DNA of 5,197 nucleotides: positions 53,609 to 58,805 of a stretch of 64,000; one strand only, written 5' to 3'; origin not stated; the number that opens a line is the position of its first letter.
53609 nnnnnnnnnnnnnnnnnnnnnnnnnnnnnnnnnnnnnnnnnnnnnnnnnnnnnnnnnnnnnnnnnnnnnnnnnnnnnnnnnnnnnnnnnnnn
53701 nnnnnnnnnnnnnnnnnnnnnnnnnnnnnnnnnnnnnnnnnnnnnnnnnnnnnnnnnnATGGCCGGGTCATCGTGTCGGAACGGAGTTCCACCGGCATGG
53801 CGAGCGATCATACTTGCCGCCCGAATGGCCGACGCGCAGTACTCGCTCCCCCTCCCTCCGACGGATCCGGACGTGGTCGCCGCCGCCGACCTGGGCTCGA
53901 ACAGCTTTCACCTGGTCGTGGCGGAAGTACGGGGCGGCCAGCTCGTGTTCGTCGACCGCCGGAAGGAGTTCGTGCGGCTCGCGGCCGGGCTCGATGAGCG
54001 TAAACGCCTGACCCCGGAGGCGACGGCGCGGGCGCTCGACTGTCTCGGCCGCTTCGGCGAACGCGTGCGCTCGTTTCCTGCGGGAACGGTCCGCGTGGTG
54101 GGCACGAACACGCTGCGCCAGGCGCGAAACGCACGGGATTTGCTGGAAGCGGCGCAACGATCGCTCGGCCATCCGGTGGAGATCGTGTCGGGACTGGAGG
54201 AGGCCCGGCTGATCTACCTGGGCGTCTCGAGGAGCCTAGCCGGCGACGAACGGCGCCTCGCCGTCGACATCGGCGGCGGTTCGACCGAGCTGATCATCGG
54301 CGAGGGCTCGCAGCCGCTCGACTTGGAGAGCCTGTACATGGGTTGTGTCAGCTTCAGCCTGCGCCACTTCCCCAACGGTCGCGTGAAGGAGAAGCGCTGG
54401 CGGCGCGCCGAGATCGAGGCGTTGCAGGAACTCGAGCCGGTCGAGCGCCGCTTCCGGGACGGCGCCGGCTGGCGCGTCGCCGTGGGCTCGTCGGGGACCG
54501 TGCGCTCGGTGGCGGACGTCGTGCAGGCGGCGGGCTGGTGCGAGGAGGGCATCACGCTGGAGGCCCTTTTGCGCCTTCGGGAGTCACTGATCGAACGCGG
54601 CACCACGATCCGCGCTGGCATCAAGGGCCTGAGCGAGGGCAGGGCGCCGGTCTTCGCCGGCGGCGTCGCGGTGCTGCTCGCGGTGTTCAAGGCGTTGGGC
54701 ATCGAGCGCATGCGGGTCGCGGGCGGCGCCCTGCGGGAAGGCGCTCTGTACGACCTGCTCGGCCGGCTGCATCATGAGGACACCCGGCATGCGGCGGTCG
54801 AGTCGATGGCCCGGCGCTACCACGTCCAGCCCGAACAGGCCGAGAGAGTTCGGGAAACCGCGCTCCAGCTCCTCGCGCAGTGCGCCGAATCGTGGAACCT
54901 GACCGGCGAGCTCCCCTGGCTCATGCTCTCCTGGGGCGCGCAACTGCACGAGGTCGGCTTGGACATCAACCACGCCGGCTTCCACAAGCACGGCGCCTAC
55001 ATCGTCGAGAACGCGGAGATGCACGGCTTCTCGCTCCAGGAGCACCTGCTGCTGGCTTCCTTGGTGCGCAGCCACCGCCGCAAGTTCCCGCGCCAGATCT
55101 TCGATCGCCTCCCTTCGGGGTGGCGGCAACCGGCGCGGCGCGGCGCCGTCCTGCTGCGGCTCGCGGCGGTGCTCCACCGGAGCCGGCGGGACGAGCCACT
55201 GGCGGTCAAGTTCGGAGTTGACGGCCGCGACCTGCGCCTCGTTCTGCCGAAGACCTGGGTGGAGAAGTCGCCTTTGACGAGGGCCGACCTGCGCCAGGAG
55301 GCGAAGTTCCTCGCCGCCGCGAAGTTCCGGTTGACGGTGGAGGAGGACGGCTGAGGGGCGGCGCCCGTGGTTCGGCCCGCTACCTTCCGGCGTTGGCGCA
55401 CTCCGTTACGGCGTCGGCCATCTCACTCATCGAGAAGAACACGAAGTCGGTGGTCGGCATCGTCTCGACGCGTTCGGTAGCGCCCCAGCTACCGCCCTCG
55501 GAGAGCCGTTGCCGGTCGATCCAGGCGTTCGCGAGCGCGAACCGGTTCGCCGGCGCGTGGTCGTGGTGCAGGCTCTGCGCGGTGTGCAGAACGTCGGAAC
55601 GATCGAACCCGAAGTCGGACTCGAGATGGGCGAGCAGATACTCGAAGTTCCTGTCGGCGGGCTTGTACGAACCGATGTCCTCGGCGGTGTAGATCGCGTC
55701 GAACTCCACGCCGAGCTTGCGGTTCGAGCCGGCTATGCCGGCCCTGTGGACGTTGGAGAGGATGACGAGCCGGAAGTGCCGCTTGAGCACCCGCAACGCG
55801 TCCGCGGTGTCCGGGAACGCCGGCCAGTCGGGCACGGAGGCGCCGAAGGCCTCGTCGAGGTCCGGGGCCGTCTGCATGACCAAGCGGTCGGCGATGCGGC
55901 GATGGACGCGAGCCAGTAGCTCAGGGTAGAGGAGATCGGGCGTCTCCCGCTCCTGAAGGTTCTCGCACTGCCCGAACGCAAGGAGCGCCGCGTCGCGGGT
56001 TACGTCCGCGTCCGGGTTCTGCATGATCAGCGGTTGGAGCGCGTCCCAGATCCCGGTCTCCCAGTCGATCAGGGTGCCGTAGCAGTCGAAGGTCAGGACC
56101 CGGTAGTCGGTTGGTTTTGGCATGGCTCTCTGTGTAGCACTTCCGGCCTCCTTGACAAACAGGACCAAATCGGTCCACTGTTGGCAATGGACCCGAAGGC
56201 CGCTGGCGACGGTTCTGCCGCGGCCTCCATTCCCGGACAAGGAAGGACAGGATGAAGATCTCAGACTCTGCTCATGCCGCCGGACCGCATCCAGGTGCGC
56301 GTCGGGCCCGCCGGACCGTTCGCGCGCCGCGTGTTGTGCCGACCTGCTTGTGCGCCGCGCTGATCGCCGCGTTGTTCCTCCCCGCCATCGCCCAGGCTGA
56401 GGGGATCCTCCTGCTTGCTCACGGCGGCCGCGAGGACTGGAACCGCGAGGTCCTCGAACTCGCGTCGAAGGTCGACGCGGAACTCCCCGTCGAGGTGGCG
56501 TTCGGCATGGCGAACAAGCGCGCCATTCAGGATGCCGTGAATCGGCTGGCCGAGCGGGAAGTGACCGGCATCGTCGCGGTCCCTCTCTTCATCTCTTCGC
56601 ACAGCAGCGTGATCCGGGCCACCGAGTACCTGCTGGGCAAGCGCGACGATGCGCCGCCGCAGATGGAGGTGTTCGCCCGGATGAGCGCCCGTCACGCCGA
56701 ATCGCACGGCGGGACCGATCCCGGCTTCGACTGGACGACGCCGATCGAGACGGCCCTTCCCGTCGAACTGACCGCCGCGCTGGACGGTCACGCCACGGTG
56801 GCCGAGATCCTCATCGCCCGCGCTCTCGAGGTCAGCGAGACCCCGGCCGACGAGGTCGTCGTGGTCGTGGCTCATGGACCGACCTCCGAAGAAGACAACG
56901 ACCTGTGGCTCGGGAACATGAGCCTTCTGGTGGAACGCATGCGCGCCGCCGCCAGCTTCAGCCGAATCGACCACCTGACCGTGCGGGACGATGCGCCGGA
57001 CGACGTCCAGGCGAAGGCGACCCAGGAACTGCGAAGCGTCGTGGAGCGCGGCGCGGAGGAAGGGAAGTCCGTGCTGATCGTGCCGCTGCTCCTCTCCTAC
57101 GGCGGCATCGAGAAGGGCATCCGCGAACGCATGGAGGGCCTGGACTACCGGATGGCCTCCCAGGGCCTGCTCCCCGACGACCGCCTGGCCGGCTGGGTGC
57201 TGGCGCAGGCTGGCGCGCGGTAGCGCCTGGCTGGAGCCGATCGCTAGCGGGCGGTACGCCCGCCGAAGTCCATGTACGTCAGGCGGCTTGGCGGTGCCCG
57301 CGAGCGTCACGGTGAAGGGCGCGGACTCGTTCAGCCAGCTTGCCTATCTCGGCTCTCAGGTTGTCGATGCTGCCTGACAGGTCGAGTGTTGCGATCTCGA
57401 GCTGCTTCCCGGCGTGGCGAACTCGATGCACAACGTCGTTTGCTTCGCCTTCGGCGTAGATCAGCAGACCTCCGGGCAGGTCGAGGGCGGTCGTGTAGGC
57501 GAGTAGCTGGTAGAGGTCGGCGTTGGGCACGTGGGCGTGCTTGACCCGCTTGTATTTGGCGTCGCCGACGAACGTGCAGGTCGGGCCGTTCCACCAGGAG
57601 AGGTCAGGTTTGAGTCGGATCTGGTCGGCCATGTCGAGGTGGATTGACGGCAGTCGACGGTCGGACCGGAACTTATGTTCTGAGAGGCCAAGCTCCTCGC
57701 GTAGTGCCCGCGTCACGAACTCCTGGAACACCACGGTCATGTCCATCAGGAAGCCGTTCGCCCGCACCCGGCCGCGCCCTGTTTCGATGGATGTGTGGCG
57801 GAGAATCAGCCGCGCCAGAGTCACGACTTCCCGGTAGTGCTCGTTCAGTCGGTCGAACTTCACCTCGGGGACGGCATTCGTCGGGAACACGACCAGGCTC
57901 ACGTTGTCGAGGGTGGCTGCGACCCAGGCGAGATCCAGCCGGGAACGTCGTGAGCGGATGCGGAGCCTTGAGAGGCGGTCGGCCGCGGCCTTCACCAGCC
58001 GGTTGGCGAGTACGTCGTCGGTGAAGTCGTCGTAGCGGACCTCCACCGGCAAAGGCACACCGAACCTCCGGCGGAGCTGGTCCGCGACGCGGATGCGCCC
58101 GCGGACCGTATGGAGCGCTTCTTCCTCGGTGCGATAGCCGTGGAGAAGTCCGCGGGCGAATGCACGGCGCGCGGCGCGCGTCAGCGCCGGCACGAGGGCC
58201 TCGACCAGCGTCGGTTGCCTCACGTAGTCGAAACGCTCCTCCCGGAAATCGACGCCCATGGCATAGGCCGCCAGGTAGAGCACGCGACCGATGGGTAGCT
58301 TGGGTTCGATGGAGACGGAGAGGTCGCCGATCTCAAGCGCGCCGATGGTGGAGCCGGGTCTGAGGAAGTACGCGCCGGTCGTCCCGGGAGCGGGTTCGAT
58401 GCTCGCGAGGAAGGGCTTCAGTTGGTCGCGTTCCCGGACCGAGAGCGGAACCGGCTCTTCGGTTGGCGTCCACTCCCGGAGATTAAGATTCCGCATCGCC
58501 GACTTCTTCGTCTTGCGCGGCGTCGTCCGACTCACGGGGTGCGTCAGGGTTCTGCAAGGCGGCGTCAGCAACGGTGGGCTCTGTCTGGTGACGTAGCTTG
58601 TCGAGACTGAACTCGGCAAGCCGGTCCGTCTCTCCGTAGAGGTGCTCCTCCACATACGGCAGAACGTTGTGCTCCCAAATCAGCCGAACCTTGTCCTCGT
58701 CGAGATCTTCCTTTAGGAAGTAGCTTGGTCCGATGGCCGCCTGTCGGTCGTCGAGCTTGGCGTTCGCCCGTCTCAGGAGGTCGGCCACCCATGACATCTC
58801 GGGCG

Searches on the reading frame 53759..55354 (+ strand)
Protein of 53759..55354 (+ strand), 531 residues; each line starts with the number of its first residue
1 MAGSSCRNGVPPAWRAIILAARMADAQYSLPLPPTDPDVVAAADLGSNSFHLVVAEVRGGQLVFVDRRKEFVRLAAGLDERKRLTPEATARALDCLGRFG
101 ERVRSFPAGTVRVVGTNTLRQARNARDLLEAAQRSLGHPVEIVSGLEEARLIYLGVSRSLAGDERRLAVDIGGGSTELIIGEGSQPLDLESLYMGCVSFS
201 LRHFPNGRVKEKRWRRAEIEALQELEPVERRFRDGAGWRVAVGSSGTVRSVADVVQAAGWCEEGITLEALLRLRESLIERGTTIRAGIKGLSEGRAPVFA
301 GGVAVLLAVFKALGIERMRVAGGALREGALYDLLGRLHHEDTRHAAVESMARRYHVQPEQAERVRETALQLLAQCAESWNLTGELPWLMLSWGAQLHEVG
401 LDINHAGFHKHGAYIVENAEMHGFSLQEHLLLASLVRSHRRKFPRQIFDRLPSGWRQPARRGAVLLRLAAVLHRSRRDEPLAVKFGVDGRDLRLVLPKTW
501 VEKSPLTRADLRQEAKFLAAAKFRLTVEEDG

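Call 45: search_protein_families(library=pfam, proteins=[window:53759-55354:+], max_evalue=0.00001)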
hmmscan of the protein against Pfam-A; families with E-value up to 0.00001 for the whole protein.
window:53759-55354:+ (531 aa): 2 families
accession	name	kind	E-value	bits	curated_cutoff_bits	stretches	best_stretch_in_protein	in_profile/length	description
PF02541.22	Ppx-GppA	-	8.9e-74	248.9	27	1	53-335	1-283/285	Ppx/GppA phosphatase family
PF21447.3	Ppx-GppA_III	-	1.3e-45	155.9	27.3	1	343-514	2-176/177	Ppx/GppA phosphatase, domain III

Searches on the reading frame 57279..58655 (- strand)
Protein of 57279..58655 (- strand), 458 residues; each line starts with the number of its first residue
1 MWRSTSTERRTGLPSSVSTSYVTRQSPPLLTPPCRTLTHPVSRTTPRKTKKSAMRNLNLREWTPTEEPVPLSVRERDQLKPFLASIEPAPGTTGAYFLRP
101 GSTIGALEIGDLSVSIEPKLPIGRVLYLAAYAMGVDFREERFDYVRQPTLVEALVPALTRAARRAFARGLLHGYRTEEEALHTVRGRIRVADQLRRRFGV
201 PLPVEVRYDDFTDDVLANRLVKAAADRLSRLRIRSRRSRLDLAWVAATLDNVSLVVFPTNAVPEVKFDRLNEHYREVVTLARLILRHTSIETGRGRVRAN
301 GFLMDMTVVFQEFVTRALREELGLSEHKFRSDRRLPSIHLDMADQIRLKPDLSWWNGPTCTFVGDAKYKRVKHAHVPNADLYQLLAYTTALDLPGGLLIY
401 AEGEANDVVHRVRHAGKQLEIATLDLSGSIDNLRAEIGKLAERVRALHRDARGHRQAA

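Call 45: search_protein_families(library=pfam, proteins=[window:57279-58655:-], max_evalue=0.00001)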
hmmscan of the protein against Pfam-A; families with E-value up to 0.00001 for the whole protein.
window:57279-58655:- (458 aa): 1 family
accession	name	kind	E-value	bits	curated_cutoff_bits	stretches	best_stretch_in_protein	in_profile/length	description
PF10117.15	McrBC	-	6.9e-53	180.1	23.9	1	99-401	2-318/318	McrBC 5-methylcytosine restriction system component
